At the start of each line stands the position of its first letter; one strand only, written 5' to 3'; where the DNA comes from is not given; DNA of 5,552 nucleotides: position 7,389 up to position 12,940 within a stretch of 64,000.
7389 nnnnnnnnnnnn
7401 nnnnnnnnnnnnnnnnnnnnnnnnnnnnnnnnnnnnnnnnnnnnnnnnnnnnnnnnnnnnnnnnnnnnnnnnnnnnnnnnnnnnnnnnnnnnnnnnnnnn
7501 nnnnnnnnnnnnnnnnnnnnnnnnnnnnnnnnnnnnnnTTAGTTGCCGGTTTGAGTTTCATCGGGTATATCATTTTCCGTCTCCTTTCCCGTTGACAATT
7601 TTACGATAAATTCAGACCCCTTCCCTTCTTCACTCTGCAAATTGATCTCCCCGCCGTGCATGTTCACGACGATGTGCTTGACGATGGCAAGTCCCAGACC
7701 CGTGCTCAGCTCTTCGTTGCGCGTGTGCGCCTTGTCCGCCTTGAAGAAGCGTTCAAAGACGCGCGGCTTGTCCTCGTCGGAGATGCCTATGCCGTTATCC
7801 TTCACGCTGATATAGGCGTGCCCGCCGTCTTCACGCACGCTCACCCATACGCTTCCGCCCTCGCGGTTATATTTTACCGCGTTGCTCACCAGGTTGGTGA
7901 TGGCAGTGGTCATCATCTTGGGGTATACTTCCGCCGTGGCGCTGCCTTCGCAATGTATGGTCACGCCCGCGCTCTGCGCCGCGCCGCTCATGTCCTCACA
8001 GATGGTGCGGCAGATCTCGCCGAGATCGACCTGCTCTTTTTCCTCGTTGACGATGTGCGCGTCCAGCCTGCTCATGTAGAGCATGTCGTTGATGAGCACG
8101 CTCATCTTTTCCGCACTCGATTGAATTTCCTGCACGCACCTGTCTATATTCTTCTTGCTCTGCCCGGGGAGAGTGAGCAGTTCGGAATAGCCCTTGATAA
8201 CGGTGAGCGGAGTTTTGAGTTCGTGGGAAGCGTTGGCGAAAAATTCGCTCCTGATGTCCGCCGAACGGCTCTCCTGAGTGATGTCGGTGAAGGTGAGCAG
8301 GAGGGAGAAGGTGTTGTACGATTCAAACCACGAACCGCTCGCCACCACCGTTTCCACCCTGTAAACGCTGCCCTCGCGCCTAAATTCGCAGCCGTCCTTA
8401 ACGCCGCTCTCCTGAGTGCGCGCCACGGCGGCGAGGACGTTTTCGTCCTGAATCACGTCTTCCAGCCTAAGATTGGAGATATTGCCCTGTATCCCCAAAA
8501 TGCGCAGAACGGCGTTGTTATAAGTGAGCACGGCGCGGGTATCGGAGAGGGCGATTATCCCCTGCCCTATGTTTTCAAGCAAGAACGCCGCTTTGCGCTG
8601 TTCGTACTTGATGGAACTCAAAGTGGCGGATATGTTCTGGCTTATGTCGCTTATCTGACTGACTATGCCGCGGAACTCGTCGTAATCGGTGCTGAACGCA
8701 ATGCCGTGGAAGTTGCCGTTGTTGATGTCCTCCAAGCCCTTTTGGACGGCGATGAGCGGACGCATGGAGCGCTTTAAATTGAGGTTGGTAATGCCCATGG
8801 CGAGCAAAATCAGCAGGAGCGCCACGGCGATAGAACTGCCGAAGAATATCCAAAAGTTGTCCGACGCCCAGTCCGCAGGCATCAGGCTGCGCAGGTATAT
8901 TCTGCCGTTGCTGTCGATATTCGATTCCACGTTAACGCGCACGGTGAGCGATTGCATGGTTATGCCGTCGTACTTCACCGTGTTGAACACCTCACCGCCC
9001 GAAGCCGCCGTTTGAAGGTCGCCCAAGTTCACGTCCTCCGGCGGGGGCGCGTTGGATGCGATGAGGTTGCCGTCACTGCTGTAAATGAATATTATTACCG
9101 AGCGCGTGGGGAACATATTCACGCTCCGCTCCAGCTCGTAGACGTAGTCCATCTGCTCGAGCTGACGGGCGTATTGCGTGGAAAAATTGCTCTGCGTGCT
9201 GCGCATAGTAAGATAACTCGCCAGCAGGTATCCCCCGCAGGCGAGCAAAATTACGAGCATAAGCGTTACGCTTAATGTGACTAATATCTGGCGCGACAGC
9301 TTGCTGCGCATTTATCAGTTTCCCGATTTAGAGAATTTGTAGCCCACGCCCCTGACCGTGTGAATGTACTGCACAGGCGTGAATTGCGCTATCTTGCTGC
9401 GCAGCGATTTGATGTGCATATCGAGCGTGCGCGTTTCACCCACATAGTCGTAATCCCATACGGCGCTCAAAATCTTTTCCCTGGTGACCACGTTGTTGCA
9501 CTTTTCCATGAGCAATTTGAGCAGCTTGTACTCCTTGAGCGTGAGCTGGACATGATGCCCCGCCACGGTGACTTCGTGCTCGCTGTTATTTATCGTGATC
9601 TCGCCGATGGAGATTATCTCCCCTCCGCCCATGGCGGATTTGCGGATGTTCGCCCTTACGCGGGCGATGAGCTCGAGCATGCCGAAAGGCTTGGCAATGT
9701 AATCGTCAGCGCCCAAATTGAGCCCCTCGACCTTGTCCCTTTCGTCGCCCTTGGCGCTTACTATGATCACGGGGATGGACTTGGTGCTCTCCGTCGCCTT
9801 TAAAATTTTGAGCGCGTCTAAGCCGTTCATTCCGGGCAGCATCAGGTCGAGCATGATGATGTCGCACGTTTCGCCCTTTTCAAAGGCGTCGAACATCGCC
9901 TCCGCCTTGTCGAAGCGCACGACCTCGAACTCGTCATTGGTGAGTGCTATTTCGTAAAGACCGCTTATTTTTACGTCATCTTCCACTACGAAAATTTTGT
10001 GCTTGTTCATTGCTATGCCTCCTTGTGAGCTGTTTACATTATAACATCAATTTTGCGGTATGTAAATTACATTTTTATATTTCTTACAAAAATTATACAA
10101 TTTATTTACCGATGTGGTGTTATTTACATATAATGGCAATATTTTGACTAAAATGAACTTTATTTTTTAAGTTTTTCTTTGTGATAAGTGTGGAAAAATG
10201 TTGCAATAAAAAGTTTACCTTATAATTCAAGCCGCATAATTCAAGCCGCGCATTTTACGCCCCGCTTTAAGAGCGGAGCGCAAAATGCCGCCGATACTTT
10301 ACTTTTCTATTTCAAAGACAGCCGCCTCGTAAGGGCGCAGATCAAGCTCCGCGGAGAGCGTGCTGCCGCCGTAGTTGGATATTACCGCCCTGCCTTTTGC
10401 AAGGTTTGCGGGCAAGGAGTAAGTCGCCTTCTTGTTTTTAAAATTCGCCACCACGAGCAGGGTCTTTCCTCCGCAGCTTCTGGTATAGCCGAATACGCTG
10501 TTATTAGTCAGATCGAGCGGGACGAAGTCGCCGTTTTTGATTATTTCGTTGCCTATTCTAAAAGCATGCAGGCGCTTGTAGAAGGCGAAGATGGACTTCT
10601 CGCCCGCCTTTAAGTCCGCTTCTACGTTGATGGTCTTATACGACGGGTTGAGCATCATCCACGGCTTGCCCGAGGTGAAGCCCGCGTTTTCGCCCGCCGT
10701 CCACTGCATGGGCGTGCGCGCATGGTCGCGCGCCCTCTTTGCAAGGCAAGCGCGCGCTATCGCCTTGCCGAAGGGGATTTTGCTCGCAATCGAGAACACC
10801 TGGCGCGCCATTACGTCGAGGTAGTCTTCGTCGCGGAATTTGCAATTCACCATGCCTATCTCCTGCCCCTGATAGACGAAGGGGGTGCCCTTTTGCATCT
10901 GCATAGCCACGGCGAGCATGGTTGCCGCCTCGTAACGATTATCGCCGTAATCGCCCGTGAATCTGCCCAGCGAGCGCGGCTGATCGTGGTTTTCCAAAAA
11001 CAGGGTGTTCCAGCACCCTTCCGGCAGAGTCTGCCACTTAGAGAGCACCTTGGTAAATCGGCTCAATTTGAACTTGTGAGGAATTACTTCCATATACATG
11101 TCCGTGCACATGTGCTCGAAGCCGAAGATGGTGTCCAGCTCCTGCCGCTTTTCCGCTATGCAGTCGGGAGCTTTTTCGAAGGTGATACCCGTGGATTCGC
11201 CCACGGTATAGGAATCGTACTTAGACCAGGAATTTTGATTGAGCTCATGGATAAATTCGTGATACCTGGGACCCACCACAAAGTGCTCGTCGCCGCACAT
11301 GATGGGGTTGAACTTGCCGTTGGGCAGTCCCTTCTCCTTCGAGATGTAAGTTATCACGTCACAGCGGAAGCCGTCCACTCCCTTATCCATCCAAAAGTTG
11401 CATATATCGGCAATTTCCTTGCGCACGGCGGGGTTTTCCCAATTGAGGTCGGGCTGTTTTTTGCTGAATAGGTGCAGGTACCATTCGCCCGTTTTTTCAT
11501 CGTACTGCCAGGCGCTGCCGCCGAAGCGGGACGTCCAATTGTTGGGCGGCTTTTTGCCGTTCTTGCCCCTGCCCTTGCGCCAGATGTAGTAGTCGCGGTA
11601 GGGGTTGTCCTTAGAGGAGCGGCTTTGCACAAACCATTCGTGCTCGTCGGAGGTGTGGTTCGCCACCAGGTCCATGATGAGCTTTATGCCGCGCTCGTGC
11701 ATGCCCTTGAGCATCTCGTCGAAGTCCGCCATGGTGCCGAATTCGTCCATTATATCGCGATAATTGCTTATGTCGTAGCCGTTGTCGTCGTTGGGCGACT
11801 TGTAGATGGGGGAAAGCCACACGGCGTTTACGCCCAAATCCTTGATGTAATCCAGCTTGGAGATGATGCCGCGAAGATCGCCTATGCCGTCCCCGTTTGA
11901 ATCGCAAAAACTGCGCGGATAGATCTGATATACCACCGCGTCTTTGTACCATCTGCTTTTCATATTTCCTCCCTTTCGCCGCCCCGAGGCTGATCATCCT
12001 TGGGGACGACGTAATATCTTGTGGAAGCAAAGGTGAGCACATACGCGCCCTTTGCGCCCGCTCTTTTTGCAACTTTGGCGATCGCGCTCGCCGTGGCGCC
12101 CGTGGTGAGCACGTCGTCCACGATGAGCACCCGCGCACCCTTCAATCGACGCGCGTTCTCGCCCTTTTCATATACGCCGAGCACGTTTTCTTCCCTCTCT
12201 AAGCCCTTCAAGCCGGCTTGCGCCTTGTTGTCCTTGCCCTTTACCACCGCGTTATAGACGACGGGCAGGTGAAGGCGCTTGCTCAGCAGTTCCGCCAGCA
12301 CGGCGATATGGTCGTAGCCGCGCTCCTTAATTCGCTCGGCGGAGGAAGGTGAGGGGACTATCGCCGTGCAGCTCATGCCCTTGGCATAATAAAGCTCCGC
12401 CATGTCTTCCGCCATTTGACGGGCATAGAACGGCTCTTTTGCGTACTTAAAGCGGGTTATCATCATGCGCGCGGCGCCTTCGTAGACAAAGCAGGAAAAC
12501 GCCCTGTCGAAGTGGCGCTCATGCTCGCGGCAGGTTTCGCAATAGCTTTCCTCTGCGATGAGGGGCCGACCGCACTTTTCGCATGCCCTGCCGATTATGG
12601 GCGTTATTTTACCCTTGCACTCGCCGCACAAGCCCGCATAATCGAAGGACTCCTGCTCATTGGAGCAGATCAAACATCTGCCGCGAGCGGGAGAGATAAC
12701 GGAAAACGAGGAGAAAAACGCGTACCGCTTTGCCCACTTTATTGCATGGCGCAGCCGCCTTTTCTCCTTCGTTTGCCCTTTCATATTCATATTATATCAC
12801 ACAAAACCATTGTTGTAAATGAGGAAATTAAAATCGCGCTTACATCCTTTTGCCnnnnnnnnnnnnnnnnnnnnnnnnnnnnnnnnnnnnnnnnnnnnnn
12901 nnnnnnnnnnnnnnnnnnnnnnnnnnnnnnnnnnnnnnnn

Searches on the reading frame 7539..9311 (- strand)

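Call 7: search_protein_families(library=pfam, proteins=[window:7539-9311:-], max_evalue=0.001)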
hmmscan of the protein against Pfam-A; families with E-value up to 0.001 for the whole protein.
window:7539-9311:- (590 aa): 4 families
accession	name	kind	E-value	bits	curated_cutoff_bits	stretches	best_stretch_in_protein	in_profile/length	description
PF02518.31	HATPase_c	-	3.8e-28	98.6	26.4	1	467-573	6-108/111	Histidine kinase-, DNA gyrase B-, and HSP90-like ATPase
PF00512.31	HisKA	-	6.6e-19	68.2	26.9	1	354-418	2-65/66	His Kinase A (phospho-acceptor) domain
PF13589.12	HATPase_c_3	-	0.00046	20.7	25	0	467-540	3-76/137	Histidine kinase-, DNA gyrase B-, and HSP90-like ATPase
PF13581.12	HATPase_c_2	-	0.00052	20.5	27.4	1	467-550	32-111/127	Histidine kinase-like ATPase domain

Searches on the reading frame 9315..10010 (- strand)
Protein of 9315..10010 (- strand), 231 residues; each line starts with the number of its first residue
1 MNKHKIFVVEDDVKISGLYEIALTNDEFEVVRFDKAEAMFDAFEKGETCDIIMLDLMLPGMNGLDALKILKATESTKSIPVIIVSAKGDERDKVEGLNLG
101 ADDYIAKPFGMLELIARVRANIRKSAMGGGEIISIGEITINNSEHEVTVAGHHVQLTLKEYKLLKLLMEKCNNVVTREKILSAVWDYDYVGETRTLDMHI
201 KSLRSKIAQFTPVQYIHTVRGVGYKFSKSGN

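Call 7: search_protein_families(library=pfam, proteins=[window:9315-10010:-], max_evalue=0.001)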
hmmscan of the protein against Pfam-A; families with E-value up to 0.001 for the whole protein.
window:9315-10010:- (231 aa): 2 families
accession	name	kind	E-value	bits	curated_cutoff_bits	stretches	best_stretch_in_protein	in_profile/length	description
PF00486.34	Trans_reg_C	-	1.6e-26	92.6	26.2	1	152-226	2-77/77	Transcriptional regulatory protein, C terminal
PF00072.30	Response_reg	-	7.1e-25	87.8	30.2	1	6-119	1-111/111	Response regulator receiver domain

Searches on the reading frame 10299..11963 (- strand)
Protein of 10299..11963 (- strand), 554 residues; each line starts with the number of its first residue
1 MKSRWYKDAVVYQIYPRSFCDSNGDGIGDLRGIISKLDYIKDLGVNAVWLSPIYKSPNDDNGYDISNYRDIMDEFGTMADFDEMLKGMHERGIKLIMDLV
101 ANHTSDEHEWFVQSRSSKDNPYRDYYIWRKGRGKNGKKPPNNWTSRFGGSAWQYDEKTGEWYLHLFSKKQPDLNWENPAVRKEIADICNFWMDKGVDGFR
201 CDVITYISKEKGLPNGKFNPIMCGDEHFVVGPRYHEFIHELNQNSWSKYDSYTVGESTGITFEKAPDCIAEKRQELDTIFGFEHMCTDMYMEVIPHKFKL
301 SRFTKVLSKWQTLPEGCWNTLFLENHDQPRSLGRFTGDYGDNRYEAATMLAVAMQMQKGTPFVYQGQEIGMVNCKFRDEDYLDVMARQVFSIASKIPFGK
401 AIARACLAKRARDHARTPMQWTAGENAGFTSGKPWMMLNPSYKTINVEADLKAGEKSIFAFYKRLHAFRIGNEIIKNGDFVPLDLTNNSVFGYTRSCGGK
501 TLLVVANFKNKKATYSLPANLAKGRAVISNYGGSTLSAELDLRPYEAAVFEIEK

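Call 7: search_protein_families(library=pfam, proteins=[window:10299-11963:-], max_evalue=0.001)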
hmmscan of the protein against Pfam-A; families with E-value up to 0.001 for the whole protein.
window:10299-11963:- (554 aa): 4 families
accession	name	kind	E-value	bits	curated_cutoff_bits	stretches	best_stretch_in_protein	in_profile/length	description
PF00128.31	Alpha-amylase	-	3.3e-157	524.7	22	1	13-478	1-446/446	Alpha amylase, catalytic domain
PF23915.1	SusG_C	-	2.6e-08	34.5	27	1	490-549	1-62/62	Alpha-amylase SusG C-terminal domain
PF16657.11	Malt_amylase_C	-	3.6e-07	30.6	27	1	478-546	1-72/75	Maltogenic Amylase, C-terminal domain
PF14701.12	hDGE_amylase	-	0.00034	20.3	27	1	30-113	21-112/439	Glycogen debranching enzyme, glucanotransferase domain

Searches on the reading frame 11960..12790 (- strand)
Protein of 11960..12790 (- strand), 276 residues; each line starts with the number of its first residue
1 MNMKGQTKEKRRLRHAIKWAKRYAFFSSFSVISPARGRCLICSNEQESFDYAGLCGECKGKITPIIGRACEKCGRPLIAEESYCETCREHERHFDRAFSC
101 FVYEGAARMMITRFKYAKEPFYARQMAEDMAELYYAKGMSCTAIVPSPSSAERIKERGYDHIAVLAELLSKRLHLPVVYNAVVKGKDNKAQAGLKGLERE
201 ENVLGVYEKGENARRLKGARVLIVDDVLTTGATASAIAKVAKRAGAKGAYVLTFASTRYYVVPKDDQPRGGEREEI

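Call 7: search_protein_families(library=pfam, proteins=[window:11960-12790:-], max_evalue=0.001)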
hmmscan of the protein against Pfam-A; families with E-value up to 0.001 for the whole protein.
window:11960-12790:- (276 aa): 2 families
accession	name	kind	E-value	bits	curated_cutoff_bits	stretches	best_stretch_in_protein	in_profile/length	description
PF18912.6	DZR_2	-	1e-09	38.5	27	1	38-88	9-56/56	Double zinc ribbon domain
PF00156.33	Pribosyltran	-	1.5e-07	31.3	26.3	1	164-259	42-128/158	Phosphoribosyl transferase domain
